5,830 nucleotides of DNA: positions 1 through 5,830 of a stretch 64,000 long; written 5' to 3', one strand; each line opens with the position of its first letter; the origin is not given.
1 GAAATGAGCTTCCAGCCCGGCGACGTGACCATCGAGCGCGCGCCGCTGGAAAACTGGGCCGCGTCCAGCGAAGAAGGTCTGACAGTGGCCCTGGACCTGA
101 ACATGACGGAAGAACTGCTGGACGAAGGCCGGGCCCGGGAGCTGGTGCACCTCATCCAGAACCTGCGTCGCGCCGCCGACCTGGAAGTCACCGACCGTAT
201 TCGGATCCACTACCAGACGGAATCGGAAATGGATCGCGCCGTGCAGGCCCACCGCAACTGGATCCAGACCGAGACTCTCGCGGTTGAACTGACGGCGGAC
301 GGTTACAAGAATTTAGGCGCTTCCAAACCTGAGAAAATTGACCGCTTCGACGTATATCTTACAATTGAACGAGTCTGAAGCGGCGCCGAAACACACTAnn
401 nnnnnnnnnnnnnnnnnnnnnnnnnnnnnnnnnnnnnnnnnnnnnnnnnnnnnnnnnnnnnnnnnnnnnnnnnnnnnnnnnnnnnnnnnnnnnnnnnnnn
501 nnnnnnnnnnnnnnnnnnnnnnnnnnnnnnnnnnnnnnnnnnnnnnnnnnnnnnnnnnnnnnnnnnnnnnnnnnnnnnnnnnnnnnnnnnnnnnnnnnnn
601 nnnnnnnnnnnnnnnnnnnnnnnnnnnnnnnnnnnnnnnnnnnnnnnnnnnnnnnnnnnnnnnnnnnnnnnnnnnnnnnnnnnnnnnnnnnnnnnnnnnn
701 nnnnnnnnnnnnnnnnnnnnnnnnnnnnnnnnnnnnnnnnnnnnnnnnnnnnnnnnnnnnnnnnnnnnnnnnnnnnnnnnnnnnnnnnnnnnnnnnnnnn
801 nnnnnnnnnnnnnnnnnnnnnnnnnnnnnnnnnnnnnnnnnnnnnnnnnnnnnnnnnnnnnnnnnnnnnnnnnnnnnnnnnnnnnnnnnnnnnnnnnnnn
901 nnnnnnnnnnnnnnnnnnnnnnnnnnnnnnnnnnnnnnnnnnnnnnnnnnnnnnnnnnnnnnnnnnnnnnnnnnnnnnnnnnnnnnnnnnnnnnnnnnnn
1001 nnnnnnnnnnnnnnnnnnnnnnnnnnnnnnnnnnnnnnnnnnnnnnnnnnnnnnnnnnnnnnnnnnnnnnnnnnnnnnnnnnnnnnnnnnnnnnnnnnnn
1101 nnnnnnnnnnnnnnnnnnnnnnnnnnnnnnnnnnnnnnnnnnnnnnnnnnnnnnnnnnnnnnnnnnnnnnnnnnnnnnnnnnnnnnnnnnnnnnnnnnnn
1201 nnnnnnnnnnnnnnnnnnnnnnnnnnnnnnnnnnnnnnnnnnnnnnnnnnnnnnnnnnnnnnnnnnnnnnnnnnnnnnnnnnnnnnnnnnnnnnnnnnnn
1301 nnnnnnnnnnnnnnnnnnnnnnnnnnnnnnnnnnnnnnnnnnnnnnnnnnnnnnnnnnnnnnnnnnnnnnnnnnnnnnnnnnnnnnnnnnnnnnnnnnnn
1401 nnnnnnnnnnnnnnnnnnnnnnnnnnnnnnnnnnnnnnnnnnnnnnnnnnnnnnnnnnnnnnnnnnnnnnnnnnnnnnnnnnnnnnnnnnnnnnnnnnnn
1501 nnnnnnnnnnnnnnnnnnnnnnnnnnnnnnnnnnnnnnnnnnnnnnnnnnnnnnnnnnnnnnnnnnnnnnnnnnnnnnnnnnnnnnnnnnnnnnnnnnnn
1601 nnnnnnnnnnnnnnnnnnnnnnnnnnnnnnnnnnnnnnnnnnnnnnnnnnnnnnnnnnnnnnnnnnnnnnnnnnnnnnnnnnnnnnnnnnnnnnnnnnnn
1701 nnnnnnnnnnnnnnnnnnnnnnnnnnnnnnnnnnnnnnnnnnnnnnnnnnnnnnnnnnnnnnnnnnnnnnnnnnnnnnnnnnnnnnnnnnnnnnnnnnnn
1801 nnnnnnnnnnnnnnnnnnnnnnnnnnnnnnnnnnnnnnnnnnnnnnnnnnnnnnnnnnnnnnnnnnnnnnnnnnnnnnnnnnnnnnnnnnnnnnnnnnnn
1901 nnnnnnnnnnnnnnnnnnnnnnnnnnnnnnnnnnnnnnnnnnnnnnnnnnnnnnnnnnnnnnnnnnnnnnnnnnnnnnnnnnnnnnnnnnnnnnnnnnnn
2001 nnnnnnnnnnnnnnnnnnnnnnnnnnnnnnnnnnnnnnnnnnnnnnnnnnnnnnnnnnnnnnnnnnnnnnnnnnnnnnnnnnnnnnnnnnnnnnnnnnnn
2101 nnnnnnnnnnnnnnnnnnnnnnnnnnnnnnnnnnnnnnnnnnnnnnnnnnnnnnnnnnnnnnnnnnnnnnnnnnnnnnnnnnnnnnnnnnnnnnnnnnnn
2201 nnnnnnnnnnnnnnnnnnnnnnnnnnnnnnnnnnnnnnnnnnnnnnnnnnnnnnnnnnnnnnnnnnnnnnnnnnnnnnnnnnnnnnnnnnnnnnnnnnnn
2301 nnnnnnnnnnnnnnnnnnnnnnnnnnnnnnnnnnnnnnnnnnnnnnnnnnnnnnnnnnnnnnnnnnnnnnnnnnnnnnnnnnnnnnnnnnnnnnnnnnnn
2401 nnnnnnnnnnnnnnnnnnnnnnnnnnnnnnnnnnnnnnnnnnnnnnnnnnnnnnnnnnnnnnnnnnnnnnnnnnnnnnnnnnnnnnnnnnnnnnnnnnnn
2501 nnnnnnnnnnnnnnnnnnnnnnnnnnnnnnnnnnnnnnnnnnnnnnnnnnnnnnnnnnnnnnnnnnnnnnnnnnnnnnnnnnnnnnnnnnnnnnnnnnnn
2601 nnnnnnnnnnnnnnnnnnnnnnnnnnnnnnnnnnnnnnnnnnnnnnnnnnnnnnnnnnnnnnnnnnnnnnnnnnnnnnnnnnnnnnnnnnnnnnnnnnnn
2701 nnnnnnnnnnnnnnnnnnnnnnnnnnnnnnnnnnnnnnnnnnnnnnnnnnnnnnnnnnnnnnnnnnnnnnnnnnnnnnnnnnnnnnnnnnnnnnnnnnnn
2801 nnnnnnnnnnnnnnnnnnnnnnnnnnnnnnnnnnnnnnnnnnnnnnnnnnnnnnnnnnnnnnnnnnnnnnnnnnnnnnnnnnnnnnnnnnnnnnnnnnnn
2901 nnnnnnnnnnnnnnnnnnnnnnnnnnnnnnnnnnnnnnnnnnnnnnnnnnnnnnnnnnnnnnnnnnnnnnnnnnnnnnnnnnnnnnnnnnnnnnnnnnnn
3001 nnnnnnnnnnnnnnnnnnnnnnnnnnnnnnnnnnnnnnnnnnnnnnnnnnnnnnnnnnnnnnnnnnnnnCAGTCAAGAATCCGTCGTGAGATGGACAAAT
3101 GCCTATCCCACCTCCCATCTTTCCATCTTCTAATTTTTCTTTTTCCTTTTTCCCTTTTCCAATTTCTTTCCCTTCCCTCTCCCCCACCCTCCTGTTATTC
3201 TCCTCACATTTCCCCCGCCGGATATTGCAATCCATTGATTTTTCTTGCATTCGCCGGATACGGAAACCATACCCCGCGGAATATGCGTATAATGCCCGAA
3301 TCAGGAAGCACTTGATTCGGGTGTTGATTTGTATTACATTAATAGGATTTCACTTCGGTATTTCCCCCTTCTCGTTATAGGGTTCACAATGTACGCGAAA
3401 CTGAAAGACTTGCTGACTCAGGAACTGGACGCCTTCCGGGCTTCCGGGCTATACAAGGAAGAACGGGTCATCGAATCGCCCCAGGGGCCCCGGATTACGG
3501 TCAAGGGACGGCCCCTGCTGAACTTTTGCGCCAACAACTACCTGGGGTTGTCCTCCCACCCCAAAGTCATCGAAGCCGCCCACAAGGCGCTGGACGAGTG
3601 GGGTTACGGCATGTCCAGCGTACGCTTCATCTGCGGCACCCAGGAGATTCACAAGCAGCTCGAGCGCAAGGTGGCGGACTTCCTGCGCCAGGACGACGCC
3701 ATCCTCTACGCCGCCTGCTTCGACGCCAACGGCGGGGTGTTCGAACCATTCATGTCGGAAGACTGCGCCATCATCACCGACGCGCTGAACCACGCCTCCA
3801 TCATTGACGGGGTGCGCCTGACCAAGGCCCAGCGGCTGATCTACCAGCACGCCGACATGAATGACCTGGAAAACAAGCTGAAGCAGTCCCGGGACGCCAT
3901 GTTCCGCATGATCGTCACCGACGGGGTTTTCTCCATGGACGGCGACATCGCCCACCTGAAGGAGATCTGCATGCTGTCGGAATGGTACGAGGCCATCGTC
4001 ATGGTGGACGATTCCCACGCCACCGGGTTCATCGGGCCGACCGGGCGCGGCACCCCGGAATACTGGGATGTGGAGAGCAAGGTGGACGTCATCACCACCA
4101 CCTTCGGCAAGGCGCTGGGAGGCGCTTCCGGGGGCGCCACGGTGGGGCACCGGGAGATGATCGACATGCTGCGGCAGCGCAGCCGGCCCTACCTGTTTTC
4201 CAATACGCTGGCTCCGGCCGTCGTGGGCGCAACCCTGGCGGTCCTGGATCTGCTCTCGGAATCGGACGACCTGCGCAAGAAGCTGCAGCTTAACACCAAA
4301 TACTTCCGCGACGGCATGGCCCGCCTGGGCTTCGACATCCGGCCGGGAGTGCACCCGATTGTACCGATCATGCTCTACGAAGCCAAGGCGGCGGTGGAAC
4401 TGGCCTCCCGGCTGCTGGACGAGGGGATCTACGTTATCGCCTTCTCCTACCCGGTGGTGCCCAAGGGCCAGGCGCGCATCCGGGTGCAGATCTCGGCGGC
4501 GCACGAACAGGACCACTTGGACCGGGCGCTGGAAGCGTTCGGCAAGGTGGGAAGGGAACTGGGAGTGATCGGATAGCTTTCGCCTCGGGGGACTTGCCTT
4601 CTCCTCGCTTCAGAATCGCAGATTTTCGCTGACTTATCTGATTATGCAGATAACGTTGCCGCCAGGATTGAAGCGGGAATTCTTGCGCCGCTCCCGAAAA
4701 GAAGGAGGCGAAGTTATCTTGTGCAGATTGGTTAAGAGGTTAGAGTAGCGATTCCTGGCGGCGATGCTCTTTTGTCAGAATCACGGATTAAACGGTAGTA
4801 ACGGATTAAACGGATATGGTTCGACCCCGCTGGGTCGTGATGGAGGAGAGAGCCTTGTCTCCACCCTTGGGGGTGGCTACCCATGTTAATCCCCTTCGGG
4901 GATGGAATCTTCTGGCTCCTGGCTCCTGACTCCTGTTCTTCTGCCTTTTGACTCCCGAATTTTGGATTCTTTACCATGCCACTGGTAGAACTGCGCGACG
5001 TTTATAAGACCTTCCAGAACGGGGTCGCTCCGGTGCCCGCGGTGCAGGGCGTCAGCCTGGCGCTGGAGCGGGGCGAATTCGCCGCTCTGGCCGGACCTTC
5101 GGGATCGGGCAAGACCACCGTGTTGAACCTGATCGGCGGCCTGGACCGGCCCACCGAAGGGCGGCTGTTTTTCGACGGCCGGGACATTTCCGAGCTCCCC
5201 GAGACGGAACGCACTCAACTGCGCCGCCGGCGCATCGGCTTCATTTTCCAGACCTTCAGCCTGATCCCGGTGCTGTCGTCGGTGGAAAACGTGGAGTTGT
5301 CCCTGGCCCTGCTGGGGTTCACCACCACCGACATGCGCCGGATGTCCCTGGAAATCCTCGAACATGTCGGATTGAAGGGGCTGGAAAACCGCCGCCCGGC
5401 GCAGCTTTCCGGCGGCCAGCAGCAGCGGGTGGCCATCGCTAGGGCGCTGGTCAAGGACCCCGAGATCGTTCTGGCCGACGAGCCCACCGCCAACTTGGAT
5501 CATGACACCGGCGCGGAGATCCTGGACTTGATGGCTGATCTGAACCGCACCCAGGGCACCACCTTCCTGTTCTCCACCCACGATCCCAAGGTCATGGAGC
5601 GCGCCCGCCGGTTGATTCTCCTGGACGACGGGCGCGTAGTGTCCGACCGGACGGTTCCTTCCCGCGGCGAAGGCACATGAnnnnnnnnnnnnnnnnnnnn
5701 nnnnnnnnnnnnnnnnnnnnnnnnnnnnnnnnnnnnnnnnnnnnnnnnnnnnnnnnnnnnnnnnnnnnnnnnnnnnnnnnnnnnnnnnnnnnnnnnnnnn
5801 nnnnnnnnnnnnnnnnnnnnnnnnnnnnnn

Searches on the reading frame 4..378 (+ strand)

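Call 78: search_protein_families(library=pfam, proteins=[window:4-378:+], max_evalue=0.0001)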
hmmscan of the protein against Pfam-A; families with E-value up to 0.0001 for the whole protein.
window:4-378:+ (124 aa): 1 family
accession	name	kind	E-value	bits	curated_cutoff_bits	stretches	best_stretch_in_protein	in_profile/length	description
PF19302.4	DUF5915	-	5e-30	104.9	27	1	3-122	77-193/195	Domain of unknown function (DUF5915)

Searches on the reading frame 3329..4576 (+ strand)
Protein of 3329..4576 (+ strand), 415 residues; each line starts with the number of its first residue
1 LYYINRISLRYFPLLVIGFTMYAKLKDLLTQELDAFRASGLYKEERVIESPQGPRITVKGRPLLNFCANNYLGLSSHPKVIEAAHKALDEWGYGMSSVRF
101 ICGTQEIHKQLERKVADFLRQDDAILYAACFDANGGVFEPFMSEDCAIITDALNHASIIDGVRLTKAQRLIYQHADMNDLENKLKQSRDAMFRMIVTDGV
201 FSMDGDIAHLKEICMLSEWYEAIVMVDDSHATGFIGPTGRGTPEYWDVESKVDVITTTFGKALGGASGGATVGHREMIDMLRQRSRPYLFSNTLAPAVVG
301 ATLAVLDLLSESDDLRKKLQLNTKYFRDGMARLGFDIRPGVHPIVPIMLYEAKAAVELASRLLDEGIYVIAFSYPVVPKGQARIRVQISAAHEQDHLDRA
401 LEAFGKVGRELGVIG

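Call 17: search_protein_families(library=pfam, proteins=[window:3329-4576:+], max_evalue=0.00001)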
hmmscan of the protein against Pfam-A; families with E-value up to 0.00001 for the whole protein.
window:3329-4576:+ (415 aa): 1 family
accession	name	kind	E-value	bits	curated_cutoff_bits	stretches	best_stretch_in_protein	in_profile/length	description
PF00155.27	Aminotran_1_2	-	8.6e-64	216.4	19.7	1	62-404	2-361/361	Aminotransferase class I and II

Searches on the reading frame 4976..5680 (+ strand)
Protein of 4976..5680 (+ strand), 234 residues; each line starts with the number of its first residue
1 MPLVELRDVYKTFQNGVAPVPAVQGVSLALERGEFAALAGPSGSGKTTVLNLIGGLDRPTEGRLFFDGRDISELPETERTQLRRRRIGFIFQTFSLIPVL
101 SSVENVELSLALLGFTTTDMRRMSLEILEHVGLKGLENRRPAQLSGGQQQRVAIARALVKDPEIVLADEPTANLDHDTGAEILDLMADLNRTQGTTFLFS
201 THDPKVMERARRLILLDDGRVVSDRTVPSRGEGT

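Call 77: search_protein_families(library=pfam, proteins=[window:4976-5680:+], max_evalue=0.0001)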
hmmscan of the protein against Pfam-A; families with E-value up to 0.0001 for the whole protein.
window:4976-5680:+ (234 aa): 3 families
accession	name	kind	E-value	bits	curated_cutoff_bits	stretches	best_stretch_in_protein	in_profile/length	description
PF00005.33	ABC_tran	-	6e-37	127.7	25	1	24-172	2-137/137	ABC transporter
PF13304.12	AAA_21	-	3e-12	47.7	27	1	117-208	220-304/304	AAA domain, putative AbiEii toxin, Type IV TA system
PF02463.25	SMC_N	-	4.5e-05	23.4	40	0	142-214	135-209/220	RecF/RecN/SMC N terminal domain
